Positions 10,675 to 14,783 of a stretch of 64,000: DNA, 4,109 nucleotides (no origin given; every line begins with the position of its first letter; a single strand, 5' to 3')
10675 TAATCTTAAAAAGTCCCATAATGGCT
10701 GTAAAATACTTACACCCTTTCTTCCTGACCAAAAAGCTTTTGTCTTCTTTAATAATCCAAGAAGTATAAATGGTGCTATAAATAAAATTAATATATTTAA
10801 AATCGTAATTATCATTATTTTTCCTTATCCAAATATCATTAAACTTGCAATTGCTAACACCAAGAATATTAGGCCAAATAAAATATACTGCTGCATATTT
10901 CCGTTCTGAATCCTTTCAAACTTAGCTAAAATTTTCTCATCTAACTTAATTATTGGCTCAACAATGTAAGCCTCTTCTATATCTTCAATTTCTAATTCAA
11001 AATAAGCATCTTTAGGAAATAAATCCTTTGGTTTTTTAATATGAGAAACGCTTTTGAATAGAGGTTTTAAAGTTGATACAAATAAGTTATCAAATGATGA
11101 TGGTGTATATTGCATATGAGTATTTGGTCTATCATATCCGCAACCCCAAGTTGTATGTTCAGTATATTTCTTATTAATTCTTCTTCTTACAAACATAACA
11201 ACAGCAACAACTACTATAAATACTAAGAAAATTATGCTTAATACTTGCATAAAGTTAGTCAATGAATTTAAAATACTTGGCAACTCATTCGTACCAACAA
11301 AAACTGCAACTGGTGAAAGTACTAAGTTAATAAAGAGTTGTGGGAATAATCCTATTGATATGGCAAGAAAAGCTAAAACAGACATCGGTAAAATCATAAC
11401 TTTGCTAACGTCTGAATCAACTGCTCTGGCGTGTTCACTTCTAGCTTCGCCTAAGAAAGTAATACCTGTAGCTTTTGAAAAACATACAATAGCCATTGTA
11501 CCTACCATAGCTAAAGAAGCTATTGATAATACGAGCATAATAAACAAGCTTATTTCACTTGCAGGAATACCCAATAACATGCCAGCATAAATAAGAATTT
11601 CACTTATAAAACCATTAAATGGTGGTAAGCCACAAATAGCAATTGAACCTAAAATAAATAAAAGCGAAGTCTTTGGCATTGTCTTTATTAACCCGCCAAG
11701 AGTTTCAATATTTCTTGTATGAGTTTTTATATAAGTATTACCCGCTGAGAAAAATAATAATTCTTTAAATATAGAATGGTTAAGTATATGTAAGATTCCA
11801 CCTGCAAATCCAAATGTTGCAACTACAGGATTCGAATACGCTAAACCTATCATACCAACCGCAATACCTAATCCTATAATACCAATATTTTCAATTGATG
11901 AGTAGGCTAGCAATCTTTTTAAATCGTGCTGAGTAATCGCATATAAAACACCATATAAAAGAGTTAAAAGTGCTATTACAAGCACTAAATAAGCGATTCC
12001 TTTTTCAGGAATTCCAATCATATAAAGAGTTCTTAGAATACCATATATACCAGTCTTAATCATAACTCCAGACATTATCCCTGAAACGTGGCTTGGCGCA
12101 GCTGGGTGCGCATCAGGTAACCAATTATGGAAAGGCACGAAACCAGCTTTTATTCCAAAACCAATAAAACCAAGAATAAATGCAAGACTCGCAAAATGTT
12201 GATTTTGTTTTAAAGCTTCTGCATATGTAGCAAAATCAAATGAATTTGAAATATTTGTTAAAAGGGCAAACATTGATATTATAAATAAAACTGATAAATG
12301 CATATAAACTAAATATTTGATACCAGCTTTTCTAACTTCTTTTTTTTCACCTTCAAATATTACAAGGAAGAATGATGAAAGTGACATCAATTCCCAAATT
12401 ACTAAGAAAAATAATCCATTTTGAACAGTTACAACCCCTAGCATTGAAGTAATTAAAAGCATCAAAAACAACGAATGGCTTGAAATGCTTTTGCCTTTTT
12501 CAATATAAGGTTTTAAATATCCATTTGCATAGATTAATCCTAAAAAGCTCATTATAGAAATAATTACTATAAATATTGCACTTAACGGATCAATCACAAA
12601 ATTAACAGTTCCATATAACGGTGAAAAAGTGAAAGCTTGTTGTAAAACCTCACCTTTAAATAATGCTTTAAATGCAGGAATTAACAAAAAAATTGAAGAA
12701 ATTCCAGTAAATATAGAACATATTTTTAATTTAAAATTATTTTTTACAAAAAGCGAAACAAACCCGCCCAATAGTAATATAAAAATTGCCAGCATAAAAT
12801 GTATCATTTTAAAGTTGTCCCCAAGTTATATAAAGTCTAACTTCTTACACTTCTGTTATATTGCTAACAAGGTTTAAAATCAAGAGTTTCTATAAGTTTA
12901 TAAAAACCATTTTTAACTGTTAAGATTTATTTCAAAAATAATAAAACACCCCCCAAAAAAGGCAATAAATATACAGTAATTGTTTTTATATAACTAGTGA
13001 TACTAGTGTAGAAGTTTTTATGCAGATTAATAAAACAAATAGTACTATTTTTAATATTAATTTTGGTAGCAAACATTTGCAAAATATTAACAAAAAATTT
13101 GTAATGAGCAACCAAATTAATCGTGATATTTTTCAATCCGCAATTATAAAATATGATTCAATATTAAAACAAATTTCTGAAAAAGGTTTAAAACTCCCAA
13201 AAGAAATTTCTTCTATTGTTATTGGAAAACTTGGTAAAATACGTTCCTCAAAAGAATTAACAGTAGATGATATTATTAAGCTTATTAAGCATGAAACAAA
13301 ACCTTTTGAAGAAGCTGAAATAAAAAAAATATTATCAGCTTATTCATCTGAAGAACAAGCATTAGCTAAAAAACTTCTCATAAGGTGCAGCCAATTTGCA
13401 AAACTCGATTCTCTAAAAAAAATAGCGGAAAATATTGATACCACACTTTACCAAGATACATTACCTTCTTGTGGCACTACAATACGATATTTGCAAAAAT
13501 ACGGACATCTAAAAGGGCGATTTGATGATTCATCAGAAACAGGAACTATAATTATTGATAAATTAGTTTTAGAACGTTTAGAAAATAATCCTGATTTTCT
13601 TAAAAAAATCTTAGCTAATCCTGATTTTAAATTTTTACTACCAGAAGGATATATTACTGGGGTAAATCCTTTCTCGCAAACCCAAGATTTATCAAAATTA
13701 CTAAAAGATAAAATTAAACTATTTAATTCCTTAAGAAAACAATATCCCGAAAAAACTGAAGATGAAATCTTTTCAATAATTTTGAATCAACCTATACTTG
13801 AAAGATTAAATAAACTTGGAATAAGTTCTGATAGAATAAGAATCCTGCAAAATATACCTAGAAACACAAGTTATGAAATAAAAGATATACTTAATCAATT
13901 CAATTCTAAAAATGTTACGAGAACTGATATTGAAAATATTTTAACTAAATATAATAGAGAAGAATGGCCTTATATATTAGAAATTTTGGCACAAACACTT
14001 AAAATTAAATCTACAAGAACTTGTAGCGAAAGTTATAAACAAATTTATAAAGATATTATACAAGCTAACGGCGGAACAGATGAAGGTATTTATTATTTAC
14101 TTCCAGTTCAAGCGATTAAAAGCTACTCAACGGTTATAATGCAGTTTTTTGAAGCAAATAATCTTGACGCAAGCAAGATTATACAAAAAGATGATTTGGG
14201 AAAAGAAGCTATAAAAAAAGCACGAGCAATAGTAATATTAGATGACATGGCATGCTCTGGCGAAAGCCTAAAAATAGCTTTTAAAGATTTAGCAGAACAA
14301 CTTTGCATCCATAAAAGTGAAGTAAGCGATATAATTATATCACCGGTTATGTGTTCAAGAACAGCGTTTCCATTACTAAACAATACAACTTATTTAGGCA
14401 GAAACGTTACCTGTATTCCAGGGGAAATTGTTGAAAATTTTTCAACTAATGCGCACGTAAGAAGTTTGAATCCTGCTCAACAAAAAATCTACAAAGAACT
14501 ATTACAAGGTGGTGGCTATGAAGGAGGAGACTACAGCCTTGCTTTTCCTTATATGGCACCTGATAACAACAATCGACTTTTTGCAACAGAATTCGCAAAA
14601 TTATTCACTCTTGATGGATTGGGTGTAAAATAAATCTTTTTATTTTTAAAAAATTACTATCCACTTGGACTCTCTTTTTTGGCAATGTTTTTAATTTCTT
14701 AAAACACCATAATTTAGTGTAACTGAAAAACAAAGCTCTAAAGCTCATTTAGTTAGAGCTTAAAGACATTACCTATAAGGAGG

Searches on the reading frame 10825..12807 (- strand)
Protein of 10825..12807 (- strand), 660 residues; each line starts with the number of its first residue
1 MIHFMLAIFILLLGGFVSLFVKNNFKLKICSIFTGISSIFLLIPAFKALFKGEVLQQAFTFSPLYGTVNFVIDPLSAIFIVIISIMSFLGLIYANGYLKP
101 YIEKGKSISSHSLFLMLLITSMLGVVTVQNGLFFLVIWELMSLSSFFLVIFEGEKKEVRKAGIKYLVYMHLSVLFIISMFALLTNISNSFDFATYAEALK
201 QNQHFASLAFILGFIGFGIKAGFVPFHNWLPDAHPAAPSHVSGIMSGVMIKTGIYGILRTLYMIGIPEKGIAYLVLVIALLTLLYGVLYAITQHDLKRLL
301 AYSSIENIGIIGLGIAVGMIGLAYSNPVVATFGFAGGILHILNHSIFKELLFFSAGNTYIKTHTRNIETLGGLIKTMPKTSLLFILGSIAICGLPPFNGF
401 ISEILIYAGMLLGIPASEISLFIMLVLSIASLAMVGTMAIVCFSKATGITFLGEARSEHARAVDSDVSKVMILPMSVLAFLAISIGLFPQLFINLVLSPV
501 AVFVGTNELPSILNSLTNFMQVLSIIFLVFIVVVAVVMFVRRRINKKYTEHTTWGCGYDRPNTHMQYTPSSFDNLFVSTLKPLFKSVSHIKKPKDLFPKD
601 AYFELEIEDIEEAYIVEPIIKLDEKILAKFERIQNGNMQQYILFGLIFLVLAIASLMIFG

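Call 18: search_protein_families(library=pfam, proteins=[window:10825-12807:-], max_evalue=0.001)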
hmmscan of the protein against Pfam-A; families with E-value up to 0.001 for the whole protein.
window:10825-12807:- (660 aa): 2 families
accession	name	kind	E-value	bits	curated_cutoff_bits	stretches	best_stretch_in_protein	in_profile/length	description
PF00361.26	Proton_antipo_M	-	2e-53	182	21.5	1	133-411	6-276/294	NADH:quinone oxidoreductase/Mrp antiporter, TM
PF00662.26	Proton_antipo_N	-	4.4e-06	26.9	24.5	1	67-99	10-42/51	NADH-Ubiquinone oxidoreductase (complex I), chain 5 N-terminus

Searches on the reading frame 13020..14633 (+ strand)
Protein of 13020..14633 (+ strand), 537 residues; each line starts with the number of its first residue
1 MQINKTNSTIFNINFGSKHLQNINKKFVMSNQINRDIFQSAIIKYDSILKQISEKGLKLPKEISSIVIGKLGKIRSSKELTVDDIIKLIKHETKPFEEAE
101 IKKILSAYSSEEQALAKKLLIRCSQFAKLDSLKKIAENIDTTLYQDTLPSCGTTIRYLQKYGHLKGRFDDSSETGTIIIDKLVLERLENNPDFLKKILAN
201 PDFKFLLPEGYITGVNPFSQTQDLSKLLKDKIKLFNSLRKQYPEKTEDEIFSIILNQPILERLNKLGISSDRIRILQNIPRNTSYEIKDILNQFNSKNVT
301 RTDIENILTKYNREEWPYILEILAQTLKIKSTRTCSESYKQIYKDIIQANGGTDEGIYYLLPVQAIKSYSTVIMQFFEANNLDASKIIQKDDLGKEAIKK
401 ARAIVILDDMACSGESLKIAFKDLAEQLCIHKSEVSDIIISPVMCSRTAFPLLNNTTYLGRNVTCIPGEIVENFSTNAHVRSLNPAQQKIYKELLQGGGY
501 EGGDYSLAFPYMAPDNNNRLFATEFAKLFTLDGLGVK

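Call 18: search_protein_families(library=pfam, proteins=[window:13020-14633:+], max_evalue=0.001)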
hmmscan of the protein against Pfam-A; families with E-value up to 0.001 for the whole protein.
window:13020-14633:+ (537 aa): 1 family
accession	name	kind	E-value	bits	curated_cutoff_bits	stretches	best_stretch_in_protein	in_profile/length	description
PF24390.1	PRTase-CE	-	1.1e-07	32.5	27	1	318-517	18-235/253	PRTase-CE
